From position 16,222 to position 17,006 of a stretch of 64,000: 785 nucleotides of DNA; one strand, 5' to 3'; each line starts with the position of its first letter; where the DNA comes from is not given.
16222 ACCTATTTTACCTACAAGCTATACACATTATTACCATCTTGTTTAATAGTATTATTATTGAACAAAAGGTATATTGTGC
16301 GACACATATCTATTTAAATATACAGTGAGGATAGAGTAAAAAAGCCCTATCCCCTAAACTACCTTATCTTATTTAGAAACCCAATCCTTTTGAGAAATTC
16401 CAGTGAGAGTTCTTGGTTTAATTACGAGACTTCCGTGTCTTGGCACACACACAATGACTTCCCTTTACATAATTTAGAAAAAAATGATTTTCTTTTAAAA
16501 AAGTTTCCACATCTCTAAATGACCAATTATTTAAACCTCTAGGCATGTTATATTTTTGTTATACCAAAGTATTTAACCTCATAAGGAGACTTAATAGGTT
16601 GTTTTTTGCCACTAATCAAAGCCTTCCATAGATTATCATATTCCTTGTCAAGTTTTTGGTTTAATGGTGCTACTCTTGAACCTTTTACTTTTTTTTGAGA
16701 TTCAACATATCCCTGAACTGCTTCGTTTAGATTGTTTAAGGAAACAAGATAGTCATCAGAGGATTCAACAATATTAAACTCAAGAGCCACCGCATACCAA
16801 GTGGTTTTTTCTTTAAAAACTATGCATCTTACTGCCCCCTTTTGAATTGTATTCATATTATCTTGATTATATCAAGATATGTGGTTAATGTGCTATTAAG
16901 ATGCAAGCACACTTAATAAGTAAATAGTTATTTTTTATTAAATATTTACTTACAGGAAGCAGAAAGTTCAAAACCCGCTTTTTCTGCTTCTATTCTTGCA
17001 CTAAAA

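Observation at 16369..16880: HicB/HicA-like toxin-antitoxin pair whose toxin is split by a frameshift inside a (CA)5 tract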

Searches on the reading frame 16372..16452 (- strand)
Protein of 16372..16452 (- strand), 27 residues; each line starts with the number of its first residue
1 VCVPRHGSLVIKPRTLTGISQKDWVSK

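Call 5: search_protein_families(library=pfam, max_evalue=10, proteins=[window:16372-16452:-])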
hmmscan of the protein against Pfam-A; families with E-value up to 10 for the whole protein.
seq(27 aa): 0 families

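Call 6: search_protein_families(library=ncbifam, max_evalue=10, proteins=[window:16372-16452:-])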
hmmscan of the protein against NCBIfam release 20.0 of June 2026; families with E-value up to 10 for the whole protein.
seq(27 aa): 0 families

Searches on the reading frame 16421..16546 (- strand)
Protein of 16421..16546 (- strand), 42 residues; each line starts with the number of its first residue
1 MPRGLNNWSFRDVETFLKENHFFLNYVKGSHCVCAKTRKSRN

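Call 5: search_protein_families(library=pfam, max_evalue=10, proteins=[window:16421-16546:-])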
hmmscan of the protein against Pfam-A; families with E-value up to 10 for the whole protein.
seq(42 aa): 1 family
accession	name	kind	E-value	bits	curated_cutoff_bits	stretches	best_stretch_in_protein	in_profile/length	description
PF07927.17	HicA_toxin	-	0.084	13.4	27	1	10-34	1-25/58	HicA toxin of bacterial toxin-antitoxin,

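Call 6: search_protein_families(library=ncbifam, max_evalue=10, proteins=[window:16421-16546:-])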
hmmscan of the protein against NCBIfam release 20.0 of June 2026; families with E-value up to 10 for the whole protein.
seq(42 aa): 0 families

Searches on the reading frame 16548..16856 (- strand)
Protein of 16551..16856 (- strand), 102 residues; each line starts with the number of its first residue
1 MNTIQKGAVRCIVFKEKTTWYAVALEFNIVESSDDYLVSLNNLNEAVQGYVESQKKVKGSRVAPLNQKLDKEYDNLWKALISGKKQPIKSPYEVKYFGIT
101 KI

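Call 5: search_protein_families(library=pfam, max_evalue=10, proteins=[window:16551-16856:-])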
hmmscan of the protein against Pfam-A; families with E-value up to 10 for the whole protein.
seq(102 aa): 0 families

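Call 6: search_protein_families(library=ncbifam, max_evalue=10, proteins=[window:16551-16856:-])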
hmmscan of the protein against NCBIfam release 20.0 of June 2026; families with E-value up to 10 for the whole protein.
seq(102 aa): 0 families

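Call 10: find_homologous_proteins(query=window:16551-16856:-, max_evalue=0.01)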
Query seq(102 aa) (102 aa): 202 proteins with E <= 0.01 among 203 candidates; the best 120 are listed.
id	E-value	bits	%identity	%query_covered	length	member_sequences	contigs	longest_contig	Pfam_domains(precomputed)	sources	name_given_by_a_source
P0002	2.1e-60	219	100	100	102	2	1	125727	-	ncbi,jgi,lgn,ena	ncbi:MAG: hypothetical protein WC898_00250 [Candidatus Paceibacterota bacterium]|jgi:hypothetical pr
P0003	2.1e-47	177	79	100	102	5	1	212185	-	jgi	jgi:predicted RNase H-like HicB family nuclease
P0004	1.8e-42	161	75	100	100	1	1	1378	-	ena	-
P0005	1.3e-41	159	73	100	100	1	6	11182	-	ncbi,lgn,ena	-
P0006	6.2e-41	156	73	100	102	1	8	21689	-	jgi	jgi:hypothetical protein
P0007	9.1e-41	156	73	100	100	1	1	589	-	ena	-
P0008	2.4e-40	154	70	100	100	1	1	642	-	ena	-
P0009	4.0e-40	154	74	100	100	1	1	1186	-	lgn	-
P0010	7.3e-40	153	72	100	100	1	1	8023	-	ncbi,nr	ncbi:MAG: hypothetical protein NTU76_01640 [Candidatus Taylorbacteria bacterium]|nr:hypothetical pro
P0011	8.8e-40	153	73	100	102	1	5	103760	-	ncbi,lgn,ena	-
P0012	9.7e-40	153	72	100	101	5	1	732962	-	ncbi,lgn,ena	-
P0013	3.4e-39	151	70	100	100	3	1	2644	-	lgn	-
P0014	3.5e-39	151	71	100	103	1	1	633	-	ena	-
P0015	6.1e-37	144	69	100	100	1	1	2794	-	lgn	-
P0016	8.9e-37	143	69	100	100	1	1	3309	-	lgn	-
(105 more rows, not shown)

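Call 13: find_encoding_contigs(protein=P0003, flank=3000, max_places=3)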
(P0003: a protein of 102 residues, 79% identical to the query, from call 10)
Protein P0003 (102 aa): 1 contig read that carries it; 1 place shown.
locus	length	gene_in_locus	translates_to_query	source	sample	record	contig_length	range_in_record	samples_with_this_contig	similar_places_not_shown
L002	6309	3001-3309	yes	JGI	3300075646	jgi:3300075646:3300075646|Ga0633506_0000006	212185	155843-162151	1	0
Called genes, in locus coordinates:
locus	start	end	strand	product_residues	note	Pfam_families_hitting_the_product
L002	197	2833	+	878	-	PF01471:PG_binding_1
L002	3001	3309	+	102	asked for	-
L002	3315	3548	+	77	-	PF07927:HicA_toxin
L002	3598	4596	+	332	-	PF00188:CAP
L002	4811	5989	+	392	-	PF07690:MFS_1, PF13347:MFS_2 (weak), PF07690:MFS_1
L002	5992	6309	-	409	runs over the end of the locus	PF07470:Glyco_hydro_88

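Call 14: find_encoding_contigs(protein=P0002, flank=3000, max_places=4)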
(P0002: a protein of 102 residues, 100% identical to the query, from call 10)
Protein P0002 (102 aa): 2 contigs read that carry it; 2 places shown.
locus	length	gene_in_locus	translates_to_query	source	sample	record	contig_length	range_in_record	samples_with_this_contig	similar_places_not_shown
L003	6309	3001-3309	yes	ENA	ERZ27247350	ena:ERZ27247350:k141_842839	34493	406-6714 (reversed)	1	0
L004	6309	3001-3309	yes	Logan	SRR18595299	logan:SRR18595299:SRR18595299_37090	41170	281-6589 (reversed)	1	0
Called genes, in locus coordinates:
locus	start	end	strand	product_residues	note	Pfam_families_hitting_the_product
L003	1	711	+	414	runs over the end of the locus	PF00595:PDZ, PF13180:PDZ_2, PF17820:PDZ_6, PF03572:Peptidase_S41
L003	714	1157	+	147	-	PF01281:Ribosomal_L9_N, PF03948:Ribosomal_L9_C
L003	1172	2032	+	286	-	-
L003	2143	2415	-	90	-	PF01016:Ribosomal_L27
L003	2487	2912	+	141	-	-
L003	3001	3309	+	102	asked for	-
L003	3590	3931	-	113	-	-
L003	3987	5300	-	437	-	PF24161:CCDC39 (faint), PF27605:ODF2_C (faint), PF01551:Peptidase_M23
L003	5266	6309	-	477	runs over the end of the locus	PF00749:tRNA-synt_1c, PF19269:Anticodon_2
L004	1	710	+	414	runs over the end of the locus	PF00595:PDZ, PF13180:PDZ_2, PF17820:PDZ_6, PF03572:Peptidase_S41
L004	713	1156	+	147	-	PF01281:Ribosomal_L9_N, PF03948:Ribosomal_L9_C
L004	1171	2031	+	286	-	-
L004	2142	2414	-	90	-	PF01016:Ribosomal_L27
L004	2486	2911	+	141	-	-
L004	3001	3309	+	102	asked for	-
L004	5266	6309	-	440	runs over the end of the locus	?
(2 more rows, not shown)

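Call 18: find_related_loci(query=A3, collection=genome_contigs, flank=2500)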
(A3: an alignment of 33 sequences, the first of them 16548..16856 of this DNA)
Query A3 (102 aa) in genome_contigs; peptide patterns used: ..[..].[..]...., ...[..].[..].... (x = any residue, [..] = any of these).
260 stretches matched a pattern; 181 encode a relative of the query (tblastn E <= 1e-3); the best 80 are kept; 80 distinct loci.
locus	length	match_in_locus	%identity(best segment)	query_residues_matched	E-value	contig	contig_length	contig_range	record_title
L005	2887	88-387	72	1-102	4e-47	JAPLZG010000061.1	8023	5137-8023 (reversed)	MAG: Candidatus Taylorbacteria bacterium isolate LacPavin_0818_WC55_MAG_33_6 LacPavin_0818_WC55_scaffold_211100, whole g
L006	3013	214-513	69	1-102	4e-46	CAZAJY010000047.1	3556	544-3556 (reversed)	MAG TPA_asm: uncultured Candidatus Saccharibacteria bacterium isolate SRP178699_co1_453 genome assembly, contig: NODE_41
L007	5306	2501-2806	73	1-102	7e-46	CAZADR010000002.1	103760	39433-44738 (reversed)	MAG TPA_asm: uncultured Candidatus Saccharibacteria bacterium isolate ERP113451_co1_17 genome assembly, contig: NODE_99_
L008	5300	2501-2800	72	1-102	6e-46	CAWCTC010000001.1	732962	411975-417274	MAG: uncultured bacterium isolate MFD01476.bin.2.188 genome assembly, contig: contig_65275, whole genome shotgun sequenc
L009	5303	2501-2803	67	1-102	1e-43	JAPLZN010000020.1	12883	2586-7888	MAG: Candidatus Vogelbacteria bacterium isolate LacPavin_0920_WC90_MAG_48_8 LacPavin_0920_WC90_scaffold_226834, whole ge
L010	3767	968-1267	69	1-102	1e-43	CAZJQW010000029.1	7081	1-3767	MAG TPA_asm: uncultured Candidatus Saccharibacteria bacterium isolate SRP263991_co7_1 genome assembly, contig: NODE_2322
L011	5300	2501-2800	70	1-102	2e-43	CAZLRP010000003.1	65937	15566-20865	MAG TPA_asm: uncultured Candidatus Saccharibacteria bacterium isolate binchicken_co220_141 genome assembly, contig: NODE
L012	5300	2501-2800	64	1-102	1e-42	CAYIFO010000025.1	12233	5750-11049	MAG TPA_asm: uncultured Candidatus Saccharibacteria bacterium isolate ERP119705_co18_164 genome assembly, contig: NODE_6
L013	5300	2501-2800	64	1-102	3e-40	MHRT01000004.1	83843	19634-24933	MAG: Candidatus Taylorbacteria bacterium RIFCSPHIGHO2_12_FULL_45_16 rifcsphigho2_12_scaffold_198, whole genome shotgun s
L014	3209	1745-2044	63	1-102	2e-39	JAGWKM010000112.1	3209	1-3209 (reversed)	MAG: Patescibacteria group bacterium isolate REEB161 contig-150_46810, whole genome shotgun sequence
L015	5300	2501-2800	67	1-102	3e-39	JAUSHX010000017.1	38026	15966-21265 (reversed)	MAG: bacterium isolate E14_metabat.bin.210 E14_k141_1431743, whole genome shotgun sequence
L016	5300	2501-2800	60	1-102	4e-38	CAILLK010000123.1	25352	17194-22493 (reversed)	MAG: uncultured Bacteroidetes bacterium isolate AM_bin-0098 genome assembly, contig: bin-0098:123/163, whole genome shot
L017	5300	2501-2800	58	1-102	4e-38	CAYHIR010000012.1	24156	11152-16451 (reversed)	MAG TPA_asm: uncultured Candidatus Saccharibacteria bacterium isolate ERP119705_co13_437 genome assembly, contig: NODE_2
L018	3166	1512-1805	67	1-100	3e-38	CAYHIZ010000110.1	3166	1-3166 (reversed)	MAG TPA_asm: uncultured Candidatus Saccharibacteria bacterium isolate ERP119705_co13_459 genome assembly, contig: NODE_4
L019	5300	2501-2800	59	1-102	1e-37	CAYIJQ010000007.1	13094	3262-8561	MAG TPA_asm: uncultured Candidatus Saccharibacteria bacterium isolate ERP119705_co24_1052 genome assembly, contig: NODE_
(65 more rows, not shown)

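Call 21: search_solved_structures(query=A3, max_evalue=10, show_alignments=2)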
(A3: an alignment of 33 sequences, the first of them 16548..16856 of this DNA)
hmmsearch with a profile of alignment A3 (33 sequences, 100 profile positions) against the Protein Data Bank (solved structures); distinct sequences matched with E-value up to 10: 3.
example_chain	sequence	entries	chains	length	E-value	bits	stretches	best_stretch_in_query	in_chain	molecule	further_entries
1ua4_A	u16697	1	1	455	0.18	15.1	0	39-78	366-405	ADP-dependent glucokinase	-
2o98_P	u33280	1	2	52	0.87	12.9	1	35-70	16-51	Plasma membrane H+ ATPase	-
9e2g_0X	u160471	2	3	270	1.6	12.1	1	53-89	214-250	EF-hand domain-containing protein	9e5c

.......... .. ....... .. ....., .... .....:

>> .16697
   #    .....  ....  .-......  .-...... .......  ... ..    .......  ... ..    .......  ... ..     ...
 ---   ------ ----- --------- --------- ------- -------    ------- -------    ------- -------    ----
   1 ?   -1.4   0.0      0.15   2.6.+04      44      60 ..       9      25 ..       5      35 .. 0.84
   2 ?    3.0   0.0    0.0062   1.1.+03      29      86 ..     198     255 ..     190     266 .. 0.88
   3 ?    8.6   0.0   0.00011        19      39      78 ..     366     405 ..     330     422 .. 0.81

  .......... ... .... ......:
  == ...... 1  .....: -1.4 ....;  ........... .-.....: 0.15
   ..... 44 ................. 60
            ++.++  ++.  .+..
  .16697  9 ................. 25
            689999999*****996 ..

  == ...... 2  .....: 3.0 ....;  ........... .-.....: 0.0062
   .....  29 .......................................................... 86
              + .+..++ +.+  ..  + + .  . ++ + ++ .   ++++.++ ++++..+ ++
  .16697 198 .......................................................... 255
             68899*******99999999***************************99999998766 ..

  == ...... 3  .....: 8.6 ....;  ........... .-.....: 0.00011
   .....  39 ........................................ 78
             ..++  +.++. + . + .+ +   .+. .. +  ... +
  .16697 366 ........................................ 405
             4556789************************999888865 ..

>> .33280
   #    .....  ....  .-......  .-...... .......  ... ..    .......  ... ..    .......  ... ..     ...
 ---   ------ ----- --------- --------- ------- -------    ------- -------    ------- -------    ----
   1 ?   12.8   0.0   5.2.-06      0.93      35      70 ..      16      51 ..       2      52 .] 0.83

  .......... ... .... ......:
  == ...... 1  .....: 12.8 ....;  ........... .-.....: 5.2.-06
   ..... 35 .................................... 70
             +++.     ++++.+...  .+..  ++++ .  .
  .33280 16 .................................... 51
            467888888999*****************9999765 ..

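Call 32: predict_structure(alignment_id=A3)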
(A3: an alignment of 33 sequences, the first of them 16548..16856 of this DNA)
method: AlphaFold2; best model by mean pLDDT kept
length: 102 residues; sequences in the alignment: 33
mean_pLDDT: 81.5   pTM: 0.73
mean pLDDT of the five models: 81.5, 79.0, 79.0, 78.7, 77.8
residues with pLDDT >= 90: 35; 70-90: 42; 50-70: 22; < 50: 3
segments of 3 or more residues with pLDDT < 50: 1-3
pLDDT, mean of each block of 10 residues (from residue 1): 62 92 91 95 92 78 69 86 65 85 79
secondary structure, 60 per line:
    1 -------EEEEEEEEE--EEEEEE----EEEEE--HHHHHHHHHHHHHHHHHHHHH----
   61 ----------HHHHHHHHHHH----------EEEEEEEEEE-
elements in order: E8-16 E19-24 E29-33 H36-56 H71-81 E92-101

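Call 35: fold_search(model_id=the predicted structure, library=pdb)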
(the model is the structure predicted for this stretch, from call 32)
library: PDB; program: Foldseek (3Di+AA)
matches with E <= 10: 92; with E <= 0.001: 0
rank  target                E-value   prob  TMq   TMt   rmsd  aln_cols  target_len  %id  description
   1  6g1n_C                1.6e-01  0.98  0.56  0.44   5.1        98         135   10  Crystal structure of the Burkholderia Pseudomallei antitoxin HicB (released 2018-10-31)
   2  3kwr_B                1.7e+00  0.57  0.31  0.38   1.7        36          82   17  Crystal structure of Putative RNA-binding protein (NP_785364.1) from LACTOBACILLUS PLANTARUM at 1.45 A resolution (released 2009-12-22)
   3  3k6q_B                1.8e+00  0.82  0.39  0.29   1.0        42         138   19  CRYSTAL STRUCTURE OF An antitoxin part of a putative toxin/antitoxin system (SWOL_0700) FROM SYNTROPHOMONAS WOLFEI SUB (released 2009-10-27)
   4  3k6q_A                2.4e+00  0.66  0.38  0.29   1.3        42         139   19  CRYSTAL STRUCTURE OF An antitoxin part of a putative toxin/antitoxin system (SWOL_0700) FROM SYNTROPHOMONAS WOLFEI SUB (released 2009-10-27)
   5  6bu0_B                3.0e+00  0.08  0.17  0.14   1.4        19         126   21  Crystal structure of the PI3KC2alpha C2 domain in complex with IP6 (released 2018-10-17)
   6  6bu0_A                3.0e+00  0.07  0.17  0.14   1.4        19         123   21  Crystal structure of the PI3KC2alpha C2 domain in complex with IP6 (released 2018-10-17)
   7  3iic_A                3.4e+00  0.06  0.27  0.19  12.8       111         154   13  Crystal structure of CheC-like superfamily protein (YP_001095400.1) from Shewanella SP. PV-4 at 2.13 A resolution (released 2009-08-18)
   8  8jtj_A                3.6e+00  0.04  0.16  0.02   1.9        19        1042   32  Cryo-EM structure of GeoCas9-sgRNA-dsDNA ternary complex (released 2024-06-05)
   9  2yzt                  3.9e+00  0.18  0.36  0.53   7.7        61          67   18  Crystal structure of uncharacterized conserved protein from Thermus thermophilus HB8 (released 2007-11-06)
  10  8ja0_A                4.1e+00  0.03  0.16  0.02   2.0        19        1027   32  Cryo-EM structure of the NmeCas9-sgRNA-AcrIIC4 ternary complex (released 2023-08-09)
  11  7ur8                  4.3e+00  0.02  0.15  0.19   6.6        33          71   12  170_h_ob, a small beta-barrel de novo designed protein (released 2023-03-22)
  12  1n9s_A                4.3e+00  0.02  0.15  0.20   6.0        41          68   12  Crystal structure of yeast SmF in spacegroup P43212 (released 2002-12-13)
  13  3jb9_H                4.3e+00  0.01  0.10  0.13   4.9        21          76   14  Cryo-EM structure of the yeast spliceosome at 3.6 angstrom resolution (released 2015-09-23)
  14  6bu0_C                4.6e+00  0.05  0.17  0.14   1.5        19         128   21  Crystal structure of the PI3KC2alpha C2 domain in complex with IP6 (released 2018-10-17)
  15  6bty_A                4.9e+00  0.06  0.17  0.14   1.4        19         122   21  Crystal structure of the PI3KC2alpha C2 domain in space group P41212 (released 2018-10-17)
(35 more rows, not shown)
